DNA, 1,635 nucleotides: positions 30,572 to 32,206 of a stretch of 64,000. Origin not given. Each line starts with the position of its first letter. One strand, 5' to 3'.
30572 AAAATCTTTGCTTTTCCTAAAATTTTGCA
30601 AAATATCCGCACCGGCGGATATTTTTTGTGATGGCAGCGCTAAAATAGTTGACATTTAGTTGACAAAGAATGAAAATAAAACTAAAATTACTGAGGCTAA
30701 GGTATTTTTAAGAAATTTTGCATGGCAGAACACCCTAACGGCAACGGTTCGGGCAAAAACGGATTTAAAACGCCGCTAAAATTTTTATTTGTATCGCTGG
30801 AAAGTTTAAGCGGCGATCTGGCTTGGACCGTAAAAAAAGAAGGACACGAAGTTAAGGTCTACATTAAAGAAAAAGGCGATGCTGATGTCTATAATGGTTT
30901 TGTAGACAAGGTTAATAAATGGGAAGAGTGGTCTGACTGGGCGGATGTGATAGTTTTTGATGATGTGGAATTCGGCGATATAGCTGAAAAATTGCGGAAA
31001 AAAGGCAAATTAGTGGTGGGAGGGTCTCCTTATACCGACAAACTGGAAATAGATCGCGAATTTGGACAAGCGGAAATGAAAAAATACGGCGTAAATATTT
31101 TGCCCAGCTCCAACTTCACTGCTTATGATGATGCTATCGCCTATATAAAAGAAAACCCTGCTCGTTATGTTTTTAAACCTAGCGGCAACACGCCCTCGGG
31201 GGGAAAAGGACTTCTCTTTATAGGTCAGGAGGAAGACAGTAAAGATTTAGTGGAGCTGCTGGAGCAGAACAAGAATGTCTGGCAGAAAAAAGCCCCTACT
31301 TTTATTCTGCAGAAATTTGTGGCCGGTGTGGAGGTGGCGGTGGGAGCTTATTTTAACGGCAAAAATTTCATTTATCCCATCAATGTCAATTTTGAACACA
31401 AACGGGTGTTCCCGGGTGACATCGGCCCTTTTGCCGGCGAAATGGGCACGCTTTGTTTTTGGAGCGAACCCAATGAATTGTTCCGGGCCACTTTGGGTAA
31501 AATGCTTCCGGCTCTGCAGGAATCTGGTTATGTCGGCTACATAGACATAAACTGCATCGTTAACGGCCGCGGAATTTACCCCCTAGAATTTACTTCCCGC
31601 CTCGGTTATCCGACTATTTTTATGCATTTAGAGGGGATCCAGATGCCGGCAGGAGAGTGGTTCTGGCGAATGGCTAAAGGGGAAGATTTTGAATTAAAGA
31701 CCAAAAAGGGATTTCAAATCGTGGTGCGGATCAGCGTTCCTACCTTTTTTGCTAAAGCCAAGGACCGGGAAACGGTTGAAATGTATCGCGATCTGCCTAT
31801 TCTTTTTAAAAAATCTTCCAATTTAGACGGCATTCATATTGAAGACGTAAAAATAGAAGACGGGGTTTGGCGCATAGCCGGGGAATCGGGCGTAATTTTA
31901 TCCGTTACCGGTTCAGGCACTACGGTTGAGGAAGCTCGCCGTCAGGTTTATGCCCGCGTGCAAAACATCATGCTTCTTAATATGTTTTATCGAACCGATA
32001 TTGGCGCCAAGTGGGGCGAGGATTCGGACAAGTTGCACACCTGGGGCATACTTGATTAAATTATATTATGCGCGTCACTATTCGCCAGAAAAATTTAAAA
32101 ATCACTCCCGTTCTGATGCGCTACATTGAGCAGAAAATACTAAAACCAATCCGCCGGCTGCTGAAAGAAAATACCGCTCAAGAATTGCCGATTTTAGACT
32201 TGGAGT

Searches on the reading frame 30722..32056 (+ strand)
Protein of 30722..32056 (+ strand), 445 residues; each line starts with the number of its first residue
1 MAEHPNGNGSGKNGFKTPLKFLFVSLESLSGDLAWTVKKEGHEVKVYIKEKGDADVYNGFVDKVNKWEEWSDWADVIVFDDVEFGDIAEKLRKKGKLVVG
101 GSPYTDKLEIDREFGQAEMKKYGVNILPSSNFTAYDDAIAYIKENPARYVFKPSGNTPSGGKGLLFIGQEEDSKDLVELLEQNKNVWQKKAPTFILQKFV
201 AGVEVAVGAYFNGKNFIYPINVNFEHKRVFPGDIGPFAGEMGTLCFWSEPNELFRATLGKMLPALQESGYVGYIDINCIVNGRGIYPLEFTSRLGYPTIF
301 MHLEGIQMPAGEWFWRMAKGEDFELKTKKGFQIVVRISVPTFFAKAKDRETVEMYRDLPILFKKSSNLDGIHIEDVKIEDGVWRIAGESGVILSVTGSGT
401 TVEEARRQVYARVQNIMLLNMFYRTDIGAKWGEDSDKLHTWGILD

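Call 73: search_protein_families(library=pfam, proteins=[window:30722-32056:+], max_evalue=0.00001)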
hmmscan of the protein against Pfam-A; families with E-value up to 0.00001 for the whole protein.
window:30722-32056:+ (445 aa): 2 families
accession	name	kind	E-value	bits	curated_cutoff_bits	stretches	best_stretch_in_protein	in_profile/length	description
PF01071.24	GARS_A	-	1.5e-14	54.7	27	1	112-295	3-190/194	Phosphoribosylglycinamide synthetase, ATP-grasp (A) domain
PF02843.22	GARS_C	-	2.3e-08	34.7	34.8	1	387-430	49-92/92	Phosphoribosylglycinamide synthetase, C domain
